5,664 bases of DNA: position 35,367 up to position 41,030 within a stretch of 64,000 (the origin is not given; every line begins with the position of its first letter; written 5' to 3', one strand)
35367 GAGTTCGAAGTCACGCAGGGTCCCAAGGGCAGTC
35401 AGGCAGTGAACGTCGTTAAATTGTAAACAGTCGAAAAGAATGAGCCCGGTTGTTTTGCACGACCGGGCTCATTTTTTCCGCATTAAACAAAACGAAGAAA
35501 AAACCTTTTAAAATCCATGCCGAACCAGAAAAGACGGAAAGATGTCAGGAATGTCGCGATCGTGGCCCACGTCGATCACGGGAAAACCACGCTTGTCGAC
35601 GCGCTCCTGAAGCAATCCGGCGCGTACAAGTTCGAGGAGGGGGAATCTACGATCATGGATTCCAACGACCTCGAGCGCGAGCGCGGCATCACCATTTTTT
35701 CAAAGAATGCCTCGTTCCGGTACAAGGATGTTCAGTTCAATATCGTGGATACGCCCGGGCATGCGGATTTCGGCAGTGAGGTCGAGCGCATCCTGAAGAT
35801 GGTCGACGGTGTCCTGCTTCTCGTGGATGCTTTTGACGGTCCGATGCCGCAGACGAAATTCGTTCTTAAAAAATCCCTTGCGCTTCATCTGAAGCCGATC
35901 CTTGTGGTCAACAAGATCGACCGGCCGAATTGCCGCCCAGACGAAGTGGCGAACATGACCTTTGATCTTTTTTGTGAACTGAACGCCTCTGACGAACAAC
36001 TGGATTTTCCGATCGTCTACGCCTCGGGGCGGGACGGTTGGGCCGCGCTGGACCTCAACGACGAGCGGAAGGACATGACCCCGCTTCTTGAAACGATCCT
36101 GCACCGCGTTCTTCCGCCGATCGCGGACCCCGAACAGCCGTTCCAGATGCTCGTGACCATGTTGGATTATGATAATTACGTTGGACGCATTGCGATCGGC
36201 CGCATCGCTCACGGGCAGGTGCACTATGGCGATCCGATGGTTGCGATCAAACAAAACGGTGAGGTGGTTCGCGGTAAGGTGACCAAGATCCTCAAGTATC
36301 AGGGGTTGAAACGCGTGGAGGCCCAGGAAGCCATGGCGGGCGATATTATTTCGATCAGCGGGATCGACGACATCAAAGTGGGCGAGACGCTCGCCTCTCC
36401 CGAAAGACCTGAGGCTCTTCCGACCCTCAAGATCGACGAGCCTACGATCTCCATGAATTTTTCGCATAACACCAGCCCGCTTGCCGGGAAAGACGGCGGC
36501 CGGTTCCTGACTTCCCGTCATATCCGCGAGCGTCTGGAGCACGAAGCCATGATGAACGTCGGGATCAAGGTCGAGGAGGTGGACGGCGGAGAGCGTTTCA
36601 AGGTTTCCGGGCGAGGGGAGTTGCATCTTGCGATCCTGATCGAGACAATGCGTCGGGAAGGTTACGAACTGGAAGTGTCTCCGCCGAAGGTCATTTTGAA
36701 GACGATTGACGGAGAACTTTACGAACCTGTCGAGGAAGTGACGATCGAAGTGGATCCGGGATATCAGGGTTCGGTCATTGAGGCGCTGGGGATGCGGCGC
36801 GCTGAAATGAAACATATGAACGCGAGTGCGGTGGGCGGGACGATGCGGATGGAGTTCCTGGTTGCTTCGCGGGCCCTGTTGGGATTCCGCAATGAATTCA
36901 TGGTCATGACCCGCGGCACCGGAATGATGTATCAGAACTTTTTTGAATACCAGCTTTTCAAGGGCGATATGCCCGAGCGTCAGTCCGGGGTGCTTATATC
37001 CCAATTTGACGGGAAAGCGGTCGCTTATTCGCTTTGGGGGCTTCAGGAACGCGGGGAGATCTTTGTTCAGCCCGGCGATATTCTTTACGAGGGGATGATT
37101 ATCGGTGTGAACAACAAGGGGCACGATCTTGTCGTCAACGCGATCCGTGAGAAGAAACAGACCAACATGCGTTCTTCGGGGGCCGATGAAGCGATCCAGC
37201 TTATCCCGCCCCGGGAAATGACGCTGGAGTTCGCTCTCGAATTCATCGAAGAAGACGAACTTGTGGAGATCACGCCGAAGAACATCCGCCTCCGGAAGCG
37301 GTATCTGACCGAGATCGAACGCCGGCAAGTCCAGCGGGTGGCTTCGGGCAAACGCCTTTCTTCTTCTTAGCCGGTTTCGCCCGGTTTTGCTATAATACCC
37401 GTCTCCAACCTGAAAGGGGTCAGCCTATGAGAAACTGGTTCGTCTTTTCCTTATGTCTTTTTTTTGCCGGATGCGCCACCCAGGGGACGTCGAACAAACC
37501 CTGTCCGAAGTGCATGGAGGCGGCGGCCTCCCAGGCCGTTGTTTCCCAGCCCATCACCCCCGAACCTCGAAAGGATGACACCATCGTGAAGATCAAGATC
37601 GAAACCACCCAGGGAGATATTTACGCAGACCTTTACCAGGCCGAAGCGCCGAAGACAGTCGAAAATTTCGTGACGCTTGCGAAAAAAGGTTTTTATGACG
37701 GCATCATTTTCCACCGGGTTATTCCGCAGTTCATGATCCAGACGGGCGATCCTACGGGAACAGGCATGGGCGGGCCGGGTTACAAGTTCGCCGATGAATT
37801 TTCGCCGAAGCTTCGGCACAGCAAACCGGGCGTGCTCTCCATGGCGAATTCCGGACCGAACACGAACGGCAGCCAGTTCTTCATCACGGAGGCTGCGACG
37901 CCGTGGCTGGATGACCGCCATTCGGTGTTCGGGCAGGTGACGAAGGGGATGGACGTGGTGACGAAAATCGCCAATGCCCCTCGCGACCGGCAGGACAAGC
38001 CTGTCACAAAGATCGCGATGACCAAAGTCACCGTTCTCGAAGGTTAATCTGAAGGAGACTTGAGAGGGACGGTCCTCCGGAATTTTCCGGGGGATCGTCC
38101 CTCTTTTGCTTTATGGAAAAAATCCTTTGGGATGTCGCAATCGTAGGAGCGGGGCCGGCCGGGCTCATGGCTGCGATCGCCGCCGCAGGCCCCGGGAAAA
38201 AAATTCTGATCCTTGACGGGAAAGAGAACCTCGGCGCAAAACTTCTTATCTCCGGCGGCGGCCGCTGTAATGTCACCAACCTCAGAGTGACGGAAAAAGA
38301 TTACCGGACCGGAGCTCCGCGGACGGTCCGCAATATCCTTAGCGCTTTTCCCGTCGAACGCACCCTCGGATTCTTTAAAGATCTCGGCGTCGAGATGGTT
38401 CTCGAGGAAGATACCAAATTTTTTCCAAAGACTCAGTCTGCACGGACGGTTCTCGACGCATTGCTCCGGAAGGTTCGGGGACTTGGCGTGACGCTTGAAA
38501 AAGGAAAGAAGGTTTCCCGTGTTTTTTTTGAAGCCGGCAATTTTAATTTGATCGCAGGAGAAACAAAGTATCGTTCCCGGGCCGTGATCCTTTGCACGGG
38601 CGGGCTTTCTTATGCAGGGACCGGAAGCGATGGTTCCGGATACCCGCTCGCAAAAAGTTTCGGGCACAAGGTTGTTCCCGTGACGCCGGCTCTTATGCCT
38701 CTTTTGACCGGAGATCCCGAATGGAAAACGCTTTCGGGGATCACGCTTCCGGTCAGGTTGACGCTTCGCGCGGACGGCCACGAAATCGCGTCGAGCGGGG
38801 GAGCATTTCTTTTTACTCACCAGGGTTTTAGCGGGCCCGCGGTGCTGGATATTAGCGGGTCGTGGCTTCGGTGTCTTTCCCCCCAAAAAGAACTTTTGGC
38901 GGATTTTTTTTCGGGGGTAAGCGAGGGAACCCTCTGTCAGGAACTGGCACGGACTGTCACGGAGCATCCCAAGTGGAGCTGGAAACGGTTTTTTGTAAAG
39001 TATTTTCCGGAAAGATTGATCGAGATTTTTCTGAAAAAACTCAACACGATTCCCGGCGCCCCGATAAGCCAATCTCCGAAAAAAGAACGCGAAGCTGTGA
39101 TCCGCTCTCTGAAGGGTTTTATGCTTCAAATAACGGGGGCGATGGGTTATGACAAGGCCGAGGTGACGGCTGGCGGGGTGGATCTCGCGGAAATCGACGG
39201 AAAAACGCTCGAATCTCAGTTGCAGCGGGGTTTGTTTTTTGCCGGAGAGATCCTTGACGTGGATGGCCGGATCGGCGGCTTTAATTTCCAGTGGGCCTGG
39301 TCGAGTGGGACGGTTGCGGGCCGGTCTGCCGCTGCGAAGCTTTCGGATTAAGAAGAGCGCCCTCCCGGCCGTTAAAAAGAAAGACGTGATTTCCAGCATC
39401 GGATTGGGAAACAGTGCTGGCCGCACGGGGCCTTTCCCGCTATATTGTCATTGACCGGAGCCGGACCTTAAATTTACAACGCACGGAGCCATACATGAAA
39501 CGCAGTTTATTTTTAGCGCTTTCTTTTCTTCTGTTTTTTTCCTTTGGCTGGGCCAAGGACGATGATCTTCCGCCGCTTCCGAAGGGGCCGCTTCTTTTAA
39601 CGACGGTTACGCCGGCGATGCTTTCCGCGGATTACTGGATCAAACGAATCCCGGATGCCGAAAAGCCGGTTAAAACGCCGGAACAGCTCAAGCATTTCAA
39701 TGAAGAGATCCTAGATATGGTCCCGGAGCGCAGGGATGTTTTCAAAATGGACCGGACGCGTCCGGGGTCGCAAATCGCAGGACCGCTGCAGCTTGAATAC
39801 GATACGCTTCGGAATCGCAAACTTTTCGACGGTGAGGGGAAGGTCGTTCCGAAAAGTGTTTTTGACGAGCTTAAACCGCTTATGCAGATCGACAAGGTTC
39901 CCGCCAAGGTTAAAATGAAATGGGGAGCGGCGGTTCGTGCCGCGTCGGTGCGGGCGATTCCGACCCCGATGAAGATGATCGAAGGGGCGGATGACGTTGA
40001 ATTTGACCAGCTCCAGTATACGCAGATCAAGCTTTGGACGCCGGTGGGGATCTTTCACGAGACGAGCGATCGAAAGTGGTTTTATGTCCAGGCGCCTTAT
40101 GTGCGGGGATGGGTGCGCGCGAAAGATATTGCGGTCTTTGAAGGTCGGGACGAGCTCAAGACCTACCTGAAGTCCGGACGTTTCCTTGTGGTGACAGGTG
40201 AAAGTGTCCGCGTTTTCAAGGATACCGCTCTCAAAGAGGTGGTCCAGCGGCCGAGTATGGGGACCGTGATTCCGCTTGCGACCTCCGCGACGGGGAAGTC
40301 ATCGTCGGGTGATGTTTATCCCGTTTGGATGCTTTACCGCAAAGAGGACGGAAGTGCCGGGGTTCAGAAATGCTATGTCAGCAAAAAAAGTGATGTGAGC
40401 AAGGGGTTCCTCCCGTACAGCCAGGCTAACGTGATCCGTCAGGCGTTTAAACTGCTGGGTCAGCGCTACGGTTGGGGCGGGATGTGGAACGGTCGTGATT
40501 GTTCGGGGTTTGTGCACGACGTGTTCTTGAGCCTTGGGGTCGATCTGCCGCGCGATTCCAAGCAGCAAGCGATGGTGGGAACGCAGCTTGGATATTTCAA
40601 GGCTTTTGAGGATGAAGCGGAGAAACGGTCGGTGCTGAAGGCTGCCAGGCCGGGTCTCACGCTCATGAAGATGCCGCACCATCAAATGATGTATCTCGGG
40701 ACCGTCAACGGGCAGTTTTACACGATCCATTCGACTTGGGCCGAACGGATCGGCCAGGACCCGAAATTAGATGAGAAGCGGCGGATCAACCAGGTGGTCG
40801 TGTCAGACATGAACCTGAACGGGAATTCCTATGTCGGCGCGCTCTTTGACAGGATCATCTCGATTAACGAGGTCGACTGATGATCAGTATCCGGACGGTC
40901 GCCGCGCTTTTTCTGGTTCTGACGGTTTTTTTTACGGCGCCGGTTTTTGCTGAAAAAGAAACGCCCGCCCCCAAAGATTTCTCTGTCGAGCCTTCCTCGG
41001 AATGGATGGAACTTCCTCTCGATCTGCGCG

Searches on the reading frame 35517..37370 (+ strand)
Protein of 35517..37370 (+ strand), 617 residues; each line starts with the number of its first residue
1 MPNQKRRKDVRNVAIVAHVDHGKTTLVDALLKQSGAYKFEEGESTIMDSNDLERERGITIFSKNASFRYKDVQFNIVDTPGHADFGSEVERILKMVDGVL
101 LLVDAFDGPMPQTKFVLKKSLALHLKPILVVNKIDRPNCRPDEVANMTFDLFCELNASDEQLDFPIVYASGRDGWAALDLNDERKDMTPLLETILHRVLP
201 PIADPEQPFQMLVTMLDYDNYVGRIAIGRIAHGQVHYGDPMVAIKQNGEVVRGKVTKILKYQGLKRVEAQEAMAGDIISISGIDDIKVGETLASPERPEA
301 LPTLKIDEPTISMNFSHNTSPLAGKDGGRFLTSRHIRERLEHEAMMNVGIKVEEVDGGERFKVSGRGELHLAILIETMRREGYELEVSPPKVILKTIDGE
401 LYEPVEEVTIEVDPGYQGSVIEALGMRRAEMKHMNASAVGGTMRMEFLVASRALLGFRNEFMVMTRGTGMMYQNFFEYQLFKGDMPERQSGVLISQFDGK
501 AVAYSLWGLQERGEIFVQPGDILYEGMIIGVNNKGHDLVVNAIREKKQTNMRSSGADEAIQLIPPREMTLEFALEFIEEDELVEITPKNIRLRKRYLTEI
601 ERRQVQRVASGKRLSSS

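Call 62: search_protein_families(library=pfam, proteins=[window:35517-37370:+], max_evalue=0.0001)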
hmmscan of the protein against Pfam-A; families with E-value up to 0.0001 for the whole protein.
window:35517-37370:+ (617 aa): 6 families
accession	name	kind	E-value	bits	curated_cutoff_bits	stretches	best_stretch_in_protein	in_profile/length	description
PF00009.33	GTP_EFTU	-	1.6e-53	181.5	26.5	1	8-195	1-183/188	Elongation factor Tu GTP binding domain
PF21018.2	BipA_C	-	1.2e-44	150.9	23.8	1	491-598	2-109/110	TypA/BipA C-terminal domain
PF00679.30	EFG_C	-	1.1e-18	67.4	27.9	1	400-488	1-88/89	Elongation factor G C-terminus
PF03144.31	GTP_EFTU_D2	-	3.2e-10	40.7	30.3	1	223-293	1-73/73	Elongation factor Tu domain 2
PF22042.2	EF-G_D2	-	2.2e-09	37.8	27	1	208-293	1-82/84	Elongation factor G domain 2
PF01926.29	MMR_HSR1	-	9.4e-07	29.4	21.9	1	13-133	2-113/113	50S ribosome-binding GTPase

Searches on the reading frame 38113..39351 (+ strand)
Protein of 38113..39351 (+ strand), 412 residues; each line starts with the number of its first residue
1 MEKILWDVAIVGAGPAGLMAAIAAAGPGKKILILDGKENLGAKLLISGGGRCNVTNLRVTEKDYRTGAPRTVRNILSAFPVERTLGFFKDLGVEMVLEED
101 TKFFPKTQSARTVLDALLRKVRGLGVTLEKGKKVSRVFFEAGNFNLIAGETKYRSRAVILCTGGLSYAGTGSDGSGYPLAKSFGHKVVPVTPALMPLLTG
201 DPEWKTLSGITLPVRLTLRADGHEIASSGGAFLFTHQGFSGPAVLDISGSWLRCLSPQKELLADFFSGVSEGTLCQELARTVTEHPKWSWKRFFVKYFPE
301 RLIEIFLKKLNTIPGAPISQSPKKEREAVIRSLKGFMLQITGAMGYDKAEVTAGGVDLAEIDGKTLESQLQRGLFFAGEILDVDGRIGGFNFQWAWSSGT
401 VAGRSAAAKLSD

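Call 62: search_protein_families(library=pfam, proteins=[window:38113-39351:+], max_evalue=0.0001)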
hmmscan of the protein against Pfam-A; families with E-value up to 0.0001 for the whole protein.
window:38113-39351:+ (412 aa): 8 families
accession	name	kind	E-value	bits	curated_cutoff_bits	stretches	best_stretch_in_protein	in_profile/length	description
PF03486.20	HI0933_like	-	5.8e-77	258.9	50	1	7-404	2-243/244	HI0933-like protein Rossmann domain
PF22780.1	HI0933_like_1st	-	6.7e-29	101.3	27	1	192-351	2-165/165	HI0933-like protein barrel and H2TH domain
PF00890.30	FAD_binding_2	-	5.3e-10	39.5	20.4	1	7-57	1-51/414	FAD binding domain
PF01266.30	DAO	-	4.7e-08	33.4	27.9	0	7-41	1-35/353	FAD dependent oxidoreductase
PF12831.13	FAD_oxidored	-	1.2e-07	31.8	27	1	7-149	1-126/416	FAD dependent oxidoreductase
PF07992.20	Pyr_redox_2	-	3.7e-07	30.3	26.1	1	7-166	2-111/291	Pyridine nucleotide-disulphide oxidoreductase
PF01134.28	GIDA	-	4e-06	26.6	22.1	0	322-410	309-387/391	Glucose inhibited division protein A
PF13738.12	Pyr_redox_3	-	4.2e-06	26.6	30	0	10-42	2-34/305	Pyridine nucleotide-disulphide oxidoreductase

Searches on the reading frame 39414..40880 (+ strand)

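Call 62: search_protein_families(library=pfam, proteins=[window:39414-40880:+], max_evalue=0.0001)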
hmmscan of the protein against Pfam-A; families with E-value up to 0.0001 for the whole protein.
window:39414-40880:+ (488 aa): 2 families
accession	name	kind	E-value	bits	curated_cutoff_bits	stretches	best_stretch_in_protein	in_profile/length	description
PF12913.13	SH3_6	-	1.4e-13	50.6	27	1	192-235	10-53/53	SH3 domain (SH3b1 type)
PF00877.26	NLPC_P60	-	1.2e-10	41.8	23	1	349-433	1-73/105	NlpC/P60 family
